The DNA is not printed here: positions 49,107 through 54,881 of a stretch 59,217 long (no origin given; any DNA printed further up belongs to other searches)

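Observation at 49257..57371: Two tandem giant Cys-rich surface proteins built on a VirB2/TrbC-like pilin membrane module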

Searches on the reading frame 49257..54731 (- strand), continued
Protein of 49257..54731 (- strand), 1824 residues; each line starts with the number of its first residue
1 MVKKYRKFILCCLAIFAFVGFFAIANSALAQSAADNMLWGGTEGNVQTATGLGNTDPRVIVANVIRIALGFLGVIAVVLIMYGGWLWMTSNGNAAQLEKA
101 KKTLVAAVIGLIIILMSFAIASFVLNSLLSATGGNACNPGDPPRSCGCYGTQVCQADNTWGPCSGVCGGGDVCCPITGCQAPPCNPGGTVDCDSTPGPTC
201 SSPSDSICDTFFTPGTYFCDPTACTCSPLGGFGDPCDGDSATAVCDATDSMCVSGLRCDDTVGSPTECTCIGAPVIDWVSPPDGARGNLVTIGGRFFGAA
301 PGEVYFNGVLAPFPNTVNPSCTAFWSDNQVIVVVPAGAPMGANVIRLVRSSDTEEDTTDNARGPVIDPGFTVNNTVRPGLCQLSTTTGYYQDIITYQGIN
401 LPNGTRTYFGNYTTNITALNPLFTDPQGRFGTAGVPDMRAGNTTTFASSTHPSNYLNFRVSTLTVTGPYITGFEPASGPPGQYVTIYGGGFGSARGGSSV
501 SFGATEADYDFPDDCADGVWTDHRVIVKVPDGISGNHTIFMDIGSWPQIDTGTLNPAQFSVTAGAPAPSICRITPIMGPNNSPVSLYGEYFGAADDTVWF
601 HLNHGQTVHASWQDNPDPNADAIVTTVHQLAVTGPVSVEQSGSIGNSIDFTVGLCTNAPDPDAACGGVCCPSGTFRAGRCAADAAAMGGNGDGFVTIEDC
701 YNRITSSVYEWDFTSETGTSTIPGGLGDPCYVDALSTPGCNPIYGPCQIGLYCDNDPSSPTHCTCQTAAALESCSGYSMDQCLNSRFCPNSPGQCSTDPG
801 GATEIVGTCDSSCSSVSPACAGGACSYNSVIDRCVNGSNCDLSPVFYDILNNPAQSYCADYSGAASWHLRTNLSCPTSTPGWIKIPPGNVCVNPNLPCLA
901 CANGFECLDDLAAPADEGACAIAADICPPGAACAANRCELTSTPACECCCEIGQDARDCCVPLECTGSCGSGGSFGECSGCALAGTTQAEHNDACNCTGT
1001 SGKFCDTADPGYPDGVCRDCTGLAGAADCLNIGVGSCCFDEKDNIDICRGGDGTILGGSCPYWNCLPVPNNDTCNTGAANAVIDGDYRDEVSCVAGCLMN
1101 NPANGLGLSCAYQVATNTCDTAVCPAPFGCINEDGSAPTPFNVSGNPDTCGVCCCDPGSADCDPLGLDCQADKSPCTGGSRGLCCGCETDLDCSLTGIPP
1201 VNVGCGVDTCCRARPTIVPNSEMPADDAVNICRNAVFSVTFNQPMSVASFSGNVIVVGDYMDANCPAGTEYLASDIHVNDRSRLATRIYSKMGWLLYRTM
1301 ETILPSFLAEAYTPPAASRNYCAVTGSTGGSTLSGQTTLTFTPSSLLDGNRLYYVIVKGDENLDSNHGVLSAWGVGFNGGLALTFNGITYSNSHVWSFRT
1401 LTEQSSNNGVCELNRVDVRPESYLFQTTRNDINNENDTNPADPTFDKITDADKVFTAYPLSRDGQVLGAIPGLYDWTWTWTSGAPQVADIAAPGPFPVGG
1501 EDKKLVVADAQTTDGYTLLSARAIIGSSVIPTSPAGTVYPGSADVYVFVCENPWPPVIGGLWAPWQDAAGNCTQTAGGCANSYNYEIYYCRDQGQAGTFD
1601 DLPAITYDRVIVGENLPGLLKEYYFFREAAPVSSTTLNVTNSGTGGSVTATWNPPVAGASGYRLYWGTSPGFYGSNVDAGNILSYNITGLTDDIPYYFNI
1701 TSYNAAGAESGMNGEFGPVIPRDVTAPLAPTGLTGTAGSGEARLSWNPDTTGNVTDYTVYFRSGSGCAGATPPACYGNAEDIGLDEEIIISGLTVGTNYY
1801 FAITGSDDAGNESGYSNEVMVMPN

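Call 15: find_homologous_proteins(query=window:49257-54731:-, max_evalue=0.001)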
Query window:49257-54731:- (1824 aa): 224 proteins with E <= 0.001 among 8000 candidates; the best 120 are listed.
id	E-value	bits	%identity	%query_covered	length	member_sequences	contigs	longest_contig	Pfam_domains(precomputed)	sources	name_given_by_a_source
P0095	0.0e+0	4130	95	100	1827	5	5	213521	PF13205.13,PF01833.31,PF00041.28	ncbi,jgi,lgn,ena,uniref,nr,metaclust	ncbi:hypothetical protein A2303_03540 [Candidatus Falkowbacteria bacterium RIFOXYB2_FULL_47_14]|unir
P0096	0.0e+0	1605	47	100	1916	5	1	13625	PF01833.31,PF18895.6,PF25814.2,PF00041.28,PF16656.12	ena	-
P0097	0.0e+0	1580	47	100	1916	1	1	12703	PF01833.31,PF00041.28,PF16656.12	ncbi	-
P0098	0.0e+0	1498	46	99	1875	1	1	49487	PF13205.13,PF18895.6,PF00041.28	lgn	-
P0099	0.0e+0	1496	45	99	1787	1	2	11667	PF01833.31,PF18895.6,PF00041.28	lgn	-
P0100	0.0e+0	1482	44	100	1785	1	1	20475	PF00041.28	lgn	-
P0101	0.0e+0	1303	42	88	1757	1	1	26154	PF13205.13,PF01833.31,PF00041.28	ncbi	-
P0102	0.0e+0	1301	43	97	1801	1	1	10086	PF13205.13,PF01833.31,PF00041.28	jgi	-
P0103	0.0e+0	1256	41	100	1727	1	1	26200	PF13205.13,PF01833.31,PF18895.6,PF00041.28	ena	-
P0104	0.0e+0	1243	42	88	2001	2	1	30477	PF13205.13,PF01833.31,PF18895.6,PF00041.28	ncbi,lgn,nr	ncbi:MAG: fibronectin type III domain-containing protein [bacterium]|nr:fibronectin type III domain-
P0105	0.0e+0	1216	42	90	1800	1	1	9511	PF13205.13,PF01833.31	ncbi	-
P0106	0.0e+0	1209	42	84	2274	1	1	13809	PF13205.13,PF01833.31,PF18895.6,PF00041.28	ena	-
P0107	0.0e+0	1186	42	85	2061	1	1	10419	PF01833.31,PF18895.6,PF00041.28,PF16656.12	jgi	jgi:hypothetical protein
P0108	0.0e+0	1179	42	88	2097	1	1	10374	PF13205.13,PF01833.31,PF18895.6,PF00041.28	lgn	-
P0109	0.0e+0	1146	39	88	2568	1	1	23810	PF07953.21,PF01833.31,PF13385.14,PF00041.28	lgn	-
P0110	0.0e+0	1145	41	85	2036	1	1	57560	PF13205.13,PF01833.31,PF18895.6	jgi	-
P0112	0.0e+0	1137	40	86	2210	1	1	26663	PF01833.31,PF18895.6,PF00041.28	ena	-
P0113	0.0e+0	1119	44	37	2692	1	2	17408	PF09603.16,PF13205.13,PF01833.31,PF13385.14,PF18895.6,PF02973.23,PF00041.28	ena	-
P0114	0.0e+0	1101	41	85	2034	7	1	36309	PF13205.13,PF01833.31,PF18895.6,PF00041.28,PF16656.12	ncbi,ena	-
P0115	0.0e+0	1086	38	89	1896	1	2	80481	PF13205.13,PF01833.31,PF18895.6,PF00041.28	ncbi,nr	ncbi:MAG: IPT/TIG domain-containing protein [Patescibacteria group bacterium]|nr:IPT/TIG domain-cont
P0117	0.0e+0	1073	38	100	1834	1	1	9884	PF13205.13,PF01833.31,PF18895.6,PF00041.28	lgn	-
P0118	0.0e+0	1070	38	91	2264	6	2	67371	PF13205.13,PF01833.31,PF18895.6,PF00041.28,PF16656.12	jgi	-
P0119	0.0e+0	1068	38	87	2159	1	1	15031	PF13205.13,PF01833.31,PF18895.6,PF00041.28,PF10179.16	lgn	-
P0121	0.0e+0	1056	38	91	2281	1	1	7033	PF13205.13,PF01833.31,PF18895.6,PF00041.28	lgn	-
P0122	0.0e+0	1042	39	54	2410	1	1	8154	PF13205.13,PF01833.31,PF18895.6,PF00041.28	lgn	-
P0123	0.0e+0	1039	38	85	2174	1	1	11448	PF01833.31,PF18895.6,PF00041.28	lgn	-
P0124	0.0e+0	1026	37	86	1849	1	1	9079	PF13205.13,PF01833.31,PF18895.6,PF00041.28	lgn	-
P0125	0.0e+0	1015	35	51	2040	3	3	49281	PF01833.31,PF18895.6,PF00041.28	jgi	jgi:hypothetical protein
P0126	3.4e-293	995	43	64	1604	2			PF13205.13,PF01833.31,PF18895.6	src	-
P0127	1.0e-290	987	36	53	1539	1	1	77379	PF13205.13,PF01833.31,PF18895.6,PF00041.28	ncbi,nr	ncbi:MAG: Ig-like domain-containing protein [Patescibacteria group bacterium]|nr:Ig-like domain-cont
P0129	2.0e-285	969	37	99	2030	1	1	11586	PF13205.13,PF18895.6,PF00041.28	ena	-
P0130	1.3e-284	966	37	98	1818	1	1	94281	PF13205.13,PF18895.6,PF00041.28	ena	-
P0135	2.2e-280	952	36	100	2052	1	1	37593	PF13205.13,PF01833.31,PF18895.6,PF00041.28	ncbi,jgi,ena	-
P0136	1.4e-279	950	41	42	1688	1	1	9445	PF13205.13,PF01833.31,PF18895.6,PF00041.28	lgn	-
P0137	1.0e-276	940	37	61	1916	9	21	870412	PF01833.31,PF18895.6,PF00041.28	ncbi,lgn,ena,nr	ncbi:MAG: IPT/TIG domain-containing protein [Patescibacteria group bacterium]|nr:IPT/TIG domain-cont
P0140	2.0e-272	926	44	39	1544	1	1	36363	PF13205.13,PF01833.31,PF18895.6,PF00041.28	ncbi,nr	ncbi:MAG: Ig-like domain-containing protein [Patescibacteria group bacterium]|nr:Ig-like domain-cont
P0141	3.3e-272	925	35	87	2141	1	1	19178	PF13205.13,PF01833.31,PF18895.6,PF00041.28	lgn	-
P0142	4.9e-271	921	36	97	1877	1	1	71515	PF13205.13,PF01833.31,PF18895.6,PF00041.28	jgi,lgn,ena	-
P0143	2.5e-270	919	34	56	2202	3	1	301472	PF13205.13,PF01833.31,PF18895.6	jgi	-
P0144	4.3e-269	915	33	100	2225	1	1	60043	PF13205.13,PF01833.31,PF18895.6,PF00041.28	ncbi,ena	-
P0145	4.4e-269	915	34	55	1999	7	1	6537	PF13205.13,PF01833.31,PF18895.6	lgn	-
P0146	5.0e-268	911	37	62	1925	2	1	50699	PF01833.31,PF18895.6,PF00041.28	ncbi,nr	ncbi:MAG: IPT/TIG domain-containing protein [bacterium]|nr:IPT/TIG domain-containing protein [bacter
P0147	6.0e-268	911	37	60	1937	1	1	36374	PF13205.13,PF01833.31,PF18895.6,PF00041.28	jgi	-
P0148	6.1e-268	911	34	45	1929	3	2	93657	PF13205.13,PF01833.31,PF18895.6,PF00041.28,PF16656.12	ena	-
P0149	9.1e-268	911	38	85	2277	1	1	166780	PF13205.13,PF01833.31,PF18895.6,PF00041.28,PF04956.19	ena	-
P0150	1.1e-267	910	34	99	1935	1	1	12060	PF13205.13,PF01833.31,PF18895.6,PF00041.28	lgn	-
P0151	6.4e-267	908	36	87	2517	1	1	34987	PF13205.13,PF07953.21,PF01833.31,PF13385.14,PF18895.6,PF00041.28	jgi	jgi:hypothetical protein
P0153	5.0e-266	905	37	60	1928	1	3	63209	PF13205.13,PF01833.31,PF18895.6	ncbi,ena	-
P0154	1.9e-265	903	37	95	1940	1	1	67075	PF01833.31,PF18895.6,PF00041.28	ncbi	-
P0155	4.3e-265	902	38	59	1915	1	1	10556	PF01833.31,PF18895.6,PF00041.28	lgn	-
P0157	1.2e-263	897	33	43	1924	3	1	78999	PF01833.31,PF18895.6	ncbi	-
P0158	7.5e-263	894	34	100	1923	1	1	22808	PF13205.13,PF01833.31,PF18895.6,PF00041.28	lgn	-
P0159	3.1e-262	892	36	61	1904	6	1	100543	PF13205.13,PF01833.31,PF18895.6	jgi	-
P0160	1.5e-261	890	38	60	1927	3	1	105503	PF13205.13,PF01833.31,PF18895.6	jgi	-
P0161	1.8e-261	890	32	43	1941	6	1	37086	PF01833.31,PF18895.6,PF00041.28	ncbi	-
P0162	3.3e-261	889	33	43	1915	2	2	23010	PF13205.13,PF01833.31,PF18895.6,PF00041.28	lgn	-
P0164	5.0e-261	888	42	38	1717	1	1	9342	PF13205.13,PF01833.31,PF18895.6,PF00041.28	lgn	-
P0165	5.0e-261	888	31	43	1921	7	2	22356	PF13205.13,PF01833.31,PF18895.6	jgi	jgi:hypothetical protein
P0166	5.7e-261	888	37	85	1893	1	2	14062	PF13205.13,PF01833.31,PF18895.6,PF00041.28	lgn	-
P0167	1.5e-260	887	32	45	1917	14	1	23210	PF01833.31,PF18895.6,PF00041.28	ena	-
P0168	2.2e-260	886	37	60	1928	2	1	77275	PF13205.13,PF01833.31,PF18895.6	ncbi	-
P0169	5.7e-259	881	37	59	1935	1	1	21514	PF13205.13,PF01833.31,PF18895.6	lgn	-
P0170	7.0e-259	881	37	61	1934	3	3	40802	PF01833.31,PF18895.6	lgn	-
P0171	1.3e-257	877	34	43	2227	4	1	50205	PF13205.13,PF01833.31,PF18895.6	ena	-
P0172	1.7e-257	876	37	60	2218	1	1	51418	PF13205.13,PF01833.31,PF18895.6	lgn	-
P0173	4.3e-257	875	37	58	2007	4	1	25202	PF13205.13,PF01833.31,PF18895.6,PF00041.28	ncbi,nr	ncbi:MAG TPA: IPT/TIG domain-containing protein [Candidatus Saccharimonadales bacterium]|nr:IPT/TIG 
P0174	4.5e-257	875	34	100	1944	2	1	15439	PF01833.31,PF18895.6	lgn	-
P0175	5.7e-257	875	34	42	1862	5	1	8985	PF13205.13,PF01833.31,PF18895.6,PF00041.28,PF16656.12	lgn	-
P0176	2.4e-255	869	34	99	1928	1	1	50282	PF13205.13,PF01833.31,PF18895.6,PF00041.28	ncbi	-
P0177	8.8e-255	867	37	60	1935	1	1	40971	PF13205.13,PF01833.31,PF18895.6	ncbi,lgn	-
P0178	1.0e-254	867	34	93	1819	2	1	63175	PF01833.31,PF18895.6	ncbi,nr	ncbi:hypothetical protein EOL94_03035 [bacterium]|nr:hypothetical protein [bacterium]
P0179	1.1e-254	867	33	39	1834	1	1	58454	PF01833.31,PF18895.6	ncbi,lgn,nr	ncbi:MAG: IPT/TIG domain-containing protein [Candidatus Pacebacteria bacterium]|nr:IPT/TIG domain-co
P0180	1.5e-254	867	32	45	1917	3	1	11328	PF13205.13,PF01833.31,PF18895.6,PF00041.28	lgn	-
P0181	2.3e-253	863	36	62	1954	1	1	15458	PF13205.13,PF01833.31,PF18895.6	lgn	-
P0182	5.7e-253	861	38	58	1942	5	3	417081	PF13205.13,PF01833.31,PF18895.6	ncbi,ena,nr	ncbi:TPA: hypothetical protein DCZ15_01690 [Candidatus Falkowbacteria bacterium]|nr:hypothetical pro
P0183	2.8e-252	859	37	59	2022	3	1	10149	PF13205.13,PF01833.31,PF18895.6,PF00041.28,PF16656.12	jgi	-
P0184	7.0e-252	858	42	35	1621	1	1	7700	PF01833.31,PF18895.6,PF00041.28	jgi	-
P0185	7.8e-252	858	34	43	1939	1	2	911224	PF13205.13,PF01833.31,PF18895.6,PF04956.19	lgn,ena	-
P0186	4.5e-251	855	36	61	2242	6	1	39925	PF01833.31,PF18895.6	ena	-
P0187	3.2e-249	849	36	100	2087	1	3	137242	PF18895.6,PF00041.28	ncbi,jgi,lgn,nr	ncbi:MAG: hypothetical protein PF572_02465 [Patescibacteria group bacterium]|jgi:hypothetical protei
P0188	4.2e-249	849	37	60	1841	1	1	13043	PF01833.31,PF18895.6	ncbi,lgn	-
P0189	6.6e-249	848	34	100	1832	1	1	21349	PF13205.13,PF01833.31,PF18895.6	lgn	-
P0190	8.8e-249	848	32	43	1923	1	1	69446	PF13205.13,PF01833.31,PF18895.6,PF00041.28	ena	-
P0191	3.3e-248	846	33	43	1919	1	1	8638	PF13205.13,PF01833.31,PF18895.6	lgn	-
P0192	6.2e-248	845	33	100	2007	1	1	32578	PF13205.13,PF01833.31,PF18895.6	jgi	-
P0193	1.3e-247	844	35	61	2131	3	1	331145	PF13205.13,PF01833.31,PF18895.6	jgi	-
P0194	4.1e-247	842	35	54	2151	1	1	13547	PF21722.5,PF13205.13,PF01833.31,PF18895.6,PF04956.19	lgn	-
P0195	4.5e-247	842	33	44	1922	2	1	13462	PF13205.13,PF01833.31,PF18895.6,PF00041.28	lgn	-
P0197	8.1e-247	841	34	98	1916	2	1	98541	PF13205.13,PF01833.31,PF18895.6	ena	-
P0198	1.1e-246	841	35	53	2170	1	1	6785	PF21722.5,PF13205.13,PF01833.31,PF18895.6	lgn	-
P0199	1.3e-246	840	35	75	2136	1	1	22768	PF13205.13,PF18895.6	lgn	-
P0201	2.1e-244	833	32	43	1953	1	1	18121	PF01833.31,PF18895.6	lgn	-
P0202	2.5e-244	833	34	98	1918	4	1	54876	PF01833.31,PF18895.6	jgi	jgi:hypothetical protein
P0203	3.2e-244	832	34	97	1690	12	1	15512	PF01833.31,PF18895.6,PF00041.28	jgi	-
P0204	4.5e-244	832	35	53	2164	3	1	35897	PF21722.5,PF13205.13,PF01833.31,PF18895.6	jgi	-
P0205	6.8e-244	831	32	54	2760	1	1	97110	PF13205.13,PF18895.6,PF00041.28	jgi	jgi:hypothetical protein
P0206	7.9e-244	831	35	61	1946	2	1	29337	PF13205.13,PF01833.31,PF18895.6,PF00041.28,PF16656.12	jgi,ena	-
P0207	1.1e-243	831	37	61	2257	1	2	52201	PF13205.13,PF01833.31,PF18895.6,PF00041.28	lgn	-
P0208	1.9e-243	830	32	43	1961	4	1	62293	PF13205.13,PF01833.31,PF18895.6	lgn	-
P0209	5.4e-243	828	34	45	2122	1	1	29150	PF13205.13,PF01833.31,PF18895.6,PF00041.28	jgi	-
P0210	6.0e-243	828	35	58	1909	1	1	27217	PF15418.13,PF13205.13,PF01833.31,PF18895.6,PF00041.28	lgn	-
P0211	3.0e-242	826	36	74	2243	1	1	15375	PF01833.31,PF18895.6,PF00041.28,PF16656.12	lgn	-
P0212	6.3e-242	825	33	100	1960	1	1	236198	PF13205.13,PF01833.31,PF18895.6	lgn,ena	-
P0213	8.3e-242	824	39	37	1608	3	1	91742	PF13205.13,PF01833.31,PF18895.6,PF00041.28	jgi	-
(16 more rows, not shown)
